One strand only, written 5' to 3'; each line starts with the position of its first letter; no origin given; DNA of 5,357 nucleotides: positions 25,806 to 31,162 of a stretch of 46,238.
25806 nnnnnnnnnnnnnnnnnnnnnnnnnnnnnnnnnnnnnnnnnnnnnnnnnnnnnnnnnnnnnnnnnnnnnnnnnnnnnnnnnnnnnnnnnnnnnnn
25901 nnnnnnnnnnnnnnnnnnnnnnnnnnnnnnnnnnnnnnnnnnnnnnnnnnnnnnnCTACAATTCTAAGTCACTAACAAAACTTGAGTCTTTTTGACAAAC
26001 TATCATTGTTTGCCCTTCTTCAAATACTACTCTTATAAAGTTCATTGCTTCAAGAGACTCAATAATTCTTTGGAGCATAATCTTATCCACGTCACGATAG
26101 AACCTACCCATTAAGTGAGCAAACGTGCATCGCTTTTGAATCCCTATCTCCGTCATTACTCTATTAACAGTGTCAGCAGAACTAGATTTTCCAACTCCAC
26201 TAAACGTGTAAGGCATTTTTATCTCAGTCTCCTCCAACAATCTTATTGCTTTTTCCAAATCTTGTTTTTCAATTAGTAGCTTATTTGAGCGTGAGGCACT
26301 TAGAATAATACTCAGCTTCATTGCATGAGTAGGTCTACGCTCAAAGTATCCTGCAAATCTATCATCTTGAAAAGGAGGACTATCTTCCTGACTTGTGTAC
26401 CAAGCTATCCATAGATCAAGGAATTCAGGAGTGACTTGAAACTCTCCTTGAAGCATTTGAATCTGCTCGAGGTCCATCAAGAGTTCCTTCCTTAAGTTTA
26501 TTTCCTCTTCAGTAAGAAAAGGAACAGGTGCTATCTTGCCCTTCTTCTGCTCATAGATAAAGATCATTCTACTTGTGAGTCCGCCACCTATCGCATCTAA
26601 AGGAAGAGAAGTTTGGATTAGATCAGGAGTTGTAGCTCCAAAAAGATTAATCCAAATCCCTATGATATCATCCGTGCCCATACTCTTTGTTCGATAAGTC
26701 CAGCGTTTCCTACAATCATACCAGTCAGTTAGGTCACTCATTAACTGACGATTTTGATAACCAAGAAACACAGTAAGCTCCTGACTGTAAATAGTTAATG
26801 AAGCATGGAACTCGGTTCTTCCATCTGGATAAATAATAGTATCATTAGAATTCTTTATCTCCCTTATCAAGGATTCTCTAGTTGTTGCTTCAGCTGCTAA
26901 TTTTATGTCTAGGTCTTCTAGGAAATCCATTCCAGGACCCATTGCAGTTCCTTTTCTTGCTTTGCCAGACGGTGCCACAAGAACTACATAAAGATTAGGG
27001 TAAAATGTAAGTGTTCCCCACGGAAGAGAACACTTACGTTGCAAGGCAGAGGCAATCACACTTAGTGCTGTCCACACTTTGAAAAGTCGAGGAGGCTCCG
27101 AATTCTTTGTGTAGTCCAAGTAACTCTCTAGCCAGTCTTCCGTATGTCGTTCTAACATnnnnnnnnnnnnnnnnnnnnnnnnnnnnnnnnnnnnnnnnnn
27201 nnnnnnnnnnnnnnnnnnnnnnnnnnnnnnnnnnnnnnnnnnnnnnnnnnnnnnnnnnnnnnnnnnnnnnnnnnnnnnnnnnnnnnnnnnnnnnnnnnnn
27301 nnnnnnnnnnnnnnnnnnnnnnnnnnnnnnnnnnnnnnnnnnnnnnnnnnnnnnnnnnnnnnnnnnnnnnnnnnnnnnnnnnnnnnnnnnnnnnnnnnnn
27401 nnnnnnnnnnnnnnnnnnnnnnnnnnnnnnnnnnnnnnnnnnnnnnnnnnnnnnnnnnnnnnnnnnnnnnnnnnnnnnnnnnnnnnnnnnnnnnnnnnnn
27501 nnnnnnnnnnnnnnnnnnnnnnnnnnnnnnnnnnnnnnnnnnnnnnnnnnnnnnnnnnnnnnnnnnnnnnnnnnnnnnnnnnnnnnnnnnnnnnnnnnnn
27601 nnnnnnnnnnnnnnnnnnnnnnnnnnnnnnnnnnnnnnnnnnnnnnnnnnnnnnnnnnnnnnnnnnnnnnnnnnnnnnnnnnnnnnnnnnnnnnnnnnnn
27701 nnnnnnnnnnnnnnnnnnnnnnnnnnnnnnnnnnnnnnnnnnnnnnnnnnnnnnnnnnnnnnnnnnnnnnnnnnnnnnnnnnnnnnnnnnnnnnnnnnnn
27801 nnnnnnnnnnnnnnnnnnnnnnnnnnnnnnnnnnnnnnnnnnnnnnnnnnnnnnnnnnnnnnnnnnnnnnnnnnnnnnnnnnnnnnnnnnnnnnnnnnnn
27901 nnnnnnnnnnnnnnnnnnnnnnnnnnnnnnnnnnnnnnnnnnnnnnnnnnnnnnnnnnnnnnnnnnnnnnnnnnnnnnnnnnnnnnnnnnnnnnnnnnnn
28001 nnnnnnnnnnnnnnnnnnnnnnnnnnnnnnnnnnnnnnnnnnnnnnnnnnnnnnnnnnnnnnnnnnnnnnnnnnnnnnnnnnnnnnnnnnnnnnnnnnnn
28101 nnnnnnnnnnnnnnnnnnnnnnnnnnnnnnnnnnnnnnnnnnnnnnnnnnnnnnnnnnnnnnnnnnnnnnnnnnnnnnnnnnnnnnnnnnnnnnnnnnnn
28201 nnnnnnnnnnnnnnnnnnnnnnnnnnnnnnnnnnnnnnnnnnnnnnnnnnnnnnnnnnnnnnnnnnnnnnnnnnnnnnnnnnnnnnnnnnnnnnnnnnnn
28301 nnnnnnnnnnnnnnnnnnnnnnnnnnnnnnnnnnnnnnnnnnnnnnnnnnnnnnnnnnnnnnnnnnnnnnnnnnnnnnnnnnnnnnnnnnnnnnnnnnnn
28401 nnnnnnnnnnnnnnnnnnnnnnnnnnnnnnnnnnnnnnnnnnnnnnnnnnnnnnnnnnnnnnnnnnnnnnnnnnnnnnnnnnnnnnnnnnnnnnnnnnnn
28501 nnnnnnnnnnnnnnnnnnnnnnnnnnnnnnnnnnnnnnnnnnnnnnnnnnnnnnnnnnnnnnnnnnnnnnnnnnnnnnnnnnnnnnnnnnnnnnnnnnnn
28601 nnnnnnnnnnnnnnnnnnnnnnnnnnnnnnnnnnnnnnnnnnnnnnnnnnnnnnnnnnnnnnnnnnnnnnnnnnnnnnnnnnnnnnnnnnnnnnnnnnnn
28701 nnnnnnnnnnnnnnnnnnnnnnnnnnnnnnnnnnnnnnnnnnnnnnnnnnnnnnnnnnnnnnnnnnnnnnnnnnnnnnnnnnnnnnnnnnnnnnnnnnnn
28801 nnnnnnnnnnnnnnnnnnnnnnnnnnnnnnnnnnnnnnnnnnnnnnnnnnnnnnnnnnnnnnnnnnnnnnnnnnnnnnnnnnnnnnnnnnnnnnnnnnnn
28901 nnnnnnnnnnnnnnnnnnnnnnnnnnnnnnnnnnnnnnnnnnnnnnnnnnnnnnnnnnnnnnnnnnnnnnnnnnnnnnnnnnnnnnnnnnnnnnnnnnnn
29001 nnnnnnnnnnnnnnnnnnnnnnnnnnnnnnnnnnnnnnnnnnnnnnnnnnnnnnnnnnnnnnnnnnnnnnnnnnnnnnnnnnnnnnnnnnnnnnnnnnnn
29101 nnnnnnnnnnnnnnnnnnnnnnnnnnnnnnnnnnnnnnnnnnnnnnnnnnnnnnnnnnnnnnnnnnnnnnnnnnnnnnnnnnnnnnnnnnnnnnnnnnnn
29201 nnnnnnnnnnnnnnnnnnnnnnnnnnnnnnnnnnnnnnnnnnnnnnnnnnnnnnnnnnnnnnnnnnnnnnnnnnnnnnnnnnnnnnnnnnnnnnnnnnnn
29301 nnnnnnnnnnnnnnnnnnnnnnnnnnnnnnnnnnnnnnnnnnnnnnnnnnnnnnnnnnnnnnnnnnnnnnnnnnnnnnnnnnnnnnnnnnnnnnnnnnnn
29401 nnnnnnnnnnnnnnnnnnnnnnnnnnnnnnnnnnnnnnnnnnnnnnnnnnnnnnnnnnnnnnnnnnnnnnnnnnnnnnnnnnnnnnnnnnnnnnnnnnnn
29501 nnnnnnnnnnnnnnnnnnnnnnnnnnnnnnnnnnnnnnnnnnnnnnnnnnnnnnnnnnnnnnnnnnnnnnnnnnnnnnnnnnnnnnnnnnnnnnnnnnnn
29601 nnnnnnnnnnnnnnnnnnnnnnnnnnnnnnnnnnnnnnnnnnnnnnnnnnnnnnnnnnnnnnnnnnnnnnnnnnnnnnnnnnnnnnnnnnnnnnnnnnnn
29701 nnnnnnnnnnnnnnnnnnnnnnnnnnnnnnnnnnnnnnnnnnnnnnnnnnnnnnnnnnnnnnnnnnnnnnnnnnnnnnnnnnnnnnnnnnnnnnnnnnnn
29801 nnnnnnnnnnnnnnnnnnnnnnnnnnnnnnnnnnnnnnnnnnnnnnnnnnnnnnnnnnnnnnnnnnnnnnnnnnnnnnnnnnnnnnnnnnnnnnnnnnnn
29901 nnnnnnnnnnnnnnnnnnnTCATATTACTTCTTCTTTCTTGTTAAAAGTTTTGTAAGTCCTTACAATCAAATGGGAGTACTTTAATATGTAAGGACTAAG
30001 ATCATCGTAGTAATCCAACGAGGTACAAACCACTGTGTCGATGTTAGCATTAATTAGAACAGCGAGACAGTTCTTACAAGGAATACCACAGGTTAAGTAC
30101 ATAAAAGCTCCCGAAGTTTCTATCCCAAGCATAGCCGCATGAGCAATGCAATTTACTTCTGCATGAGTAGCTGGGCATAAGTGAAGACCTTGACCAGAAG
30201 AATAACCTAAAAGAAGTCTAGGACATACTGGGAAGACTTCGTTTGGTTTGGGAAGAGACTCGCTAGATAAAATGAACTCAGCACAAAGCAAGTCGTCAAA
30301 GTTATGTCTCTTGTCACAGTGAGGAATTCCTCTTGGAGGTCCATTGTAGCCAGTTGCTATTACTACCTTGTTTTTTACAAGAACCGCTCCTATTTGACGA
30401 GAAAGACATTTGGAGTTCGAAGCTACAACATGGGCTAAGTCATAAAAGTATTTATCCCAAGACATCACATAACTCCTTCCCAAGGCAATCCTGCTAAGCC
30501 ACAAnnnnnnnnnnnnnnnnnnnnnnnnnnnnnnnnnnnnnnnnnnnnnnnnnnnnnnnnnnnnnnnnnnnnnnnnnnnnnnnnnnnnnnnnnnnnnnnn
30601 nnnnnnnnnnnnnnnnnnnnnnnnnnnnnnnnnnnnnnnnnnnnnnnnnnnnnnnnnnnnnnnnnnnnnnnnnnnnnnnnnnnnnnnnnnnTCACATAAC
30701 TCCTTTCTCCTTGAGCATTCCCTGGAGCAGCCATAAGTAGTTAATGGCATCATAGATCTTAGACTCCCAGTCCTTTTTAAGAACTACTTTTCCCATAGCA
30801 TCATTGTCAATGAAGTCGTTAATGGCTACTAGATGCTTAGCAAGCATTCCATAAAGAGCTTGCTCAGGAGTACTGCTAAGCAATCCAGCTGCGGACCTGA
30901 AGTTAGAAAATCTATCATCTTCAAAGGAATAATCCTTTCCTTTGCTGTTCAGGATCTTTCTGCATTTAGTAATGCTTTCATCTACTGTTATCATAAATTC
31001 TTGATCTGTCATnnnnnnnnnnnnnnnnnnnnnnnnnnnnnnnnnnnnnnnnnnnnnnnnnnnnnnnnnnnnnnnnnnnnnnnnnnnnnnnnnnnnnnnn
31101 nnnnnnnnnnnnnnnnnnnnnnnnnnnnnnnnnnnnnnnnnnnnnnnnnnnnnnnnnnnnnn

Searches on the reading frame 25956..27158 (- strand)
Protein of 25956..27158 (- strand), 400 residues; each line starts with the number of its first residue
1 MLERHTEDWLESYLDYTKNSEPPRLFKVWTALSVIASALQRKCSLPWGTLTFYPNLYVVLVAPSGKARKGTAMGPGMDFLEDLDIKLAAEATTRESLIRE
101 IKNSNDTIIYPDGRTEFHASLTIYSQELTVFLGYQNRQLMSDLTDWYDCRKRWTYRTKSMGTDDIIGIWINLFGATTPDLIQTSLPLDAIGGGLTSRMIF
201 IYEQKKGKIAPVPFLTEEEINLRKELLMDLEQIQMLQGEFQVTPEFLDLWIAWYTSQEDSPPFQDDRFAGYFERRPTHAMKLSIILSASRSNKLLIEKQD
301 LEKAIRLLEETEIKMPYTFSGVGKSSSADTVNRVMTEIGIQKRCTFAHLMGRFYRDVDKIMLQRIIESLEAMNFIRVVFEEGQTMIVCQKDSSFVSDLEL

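Call 11: search_protein_families(library=pfam, proteins=[window:25956-27158:-], max_evalue=0.01)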
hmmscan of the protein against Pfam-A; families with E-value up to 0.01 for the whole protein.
window:25956-27158:- (400 aa): 1 family
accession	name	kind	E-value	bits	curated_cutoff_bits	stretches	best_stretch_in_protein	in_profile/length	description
PF13148.11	DUF3987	-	7.6e-13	48.8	27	2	119-309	144-352/364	Protein of unknown function (DUF3987)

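Call 30: search_protein_families(library=phrogs, proteins=[window:25956-27158:-], max_evalue=0.01)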
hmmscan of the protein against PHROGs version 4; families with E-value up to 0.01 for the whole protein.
window:25956-27158:- (400 aa): 3 families
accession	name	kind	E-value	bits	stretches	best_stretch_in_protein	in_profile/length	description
phrog_14296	-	DNA, RNA and nucleotide metabolism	3.9e-60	205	1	7-330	2-328/417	DNA primase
phrog_3022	-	DNA, RNA and nucleotide metabolism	3.9e-05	23.2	0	148-334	508-703/788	DNA primase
phrog_5311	-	DNA, RNA and nucleotide metabolism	0.00017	20.9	0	10-66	267-322/692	helicase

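Call 66: search_solved_structures(query=window:25956-27158:-, max_evalue=1)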
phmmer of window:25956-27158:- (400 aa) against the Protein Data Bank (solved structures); distinct sequences matched with E-value up to 1: 1.
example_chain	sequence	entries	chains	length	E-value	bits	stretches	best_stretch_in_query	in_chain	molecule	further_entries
8v3w_H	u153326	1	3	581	0.9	11.4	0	301-378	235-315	Hub-Hydrolase (CD1368)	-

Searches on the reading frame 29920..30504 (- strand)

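Call 11: search_protein_families(library=pfam, proteins=[window:29920-30504:-], max_evalue=0.01)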
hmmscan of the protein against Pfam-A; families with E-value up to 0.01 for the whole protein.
window:29920-30504:- (194 aa): 2 families
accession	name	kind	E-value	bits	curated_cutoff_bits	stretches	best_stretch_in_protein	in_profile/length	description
PF00383.29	dCMP_cyt_deam_1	-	1.2e-19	70.5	25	1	14-160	1-100/102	Cytidine and deoxycytidylate deaminase zinc-binding region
PF14437.12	MafB19-deam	-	7.1e-13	49.1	27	1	14-161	1-100/142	MafB19-like deaminase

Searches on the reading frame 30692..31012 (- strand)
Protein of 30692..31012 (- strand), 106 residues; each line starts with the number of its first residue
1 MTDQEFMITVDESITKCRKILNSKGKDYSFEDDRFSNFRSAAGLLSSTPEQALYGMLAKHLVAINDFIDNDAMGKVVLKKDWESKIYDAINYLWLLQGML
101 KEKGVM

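Call 69: search_protein_families(library=phrogs, proteins=[window:30692-31012:-], max_evalue=0.001)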
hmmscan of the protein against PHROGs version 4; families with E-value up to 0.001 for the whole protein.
window:30692-31012:- (106 aa): 1 family
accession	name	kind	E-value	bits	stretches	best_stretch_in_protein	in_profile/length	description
phrog_6802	-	unknown function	4.9e-27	95.6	1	1-103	1-101/122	-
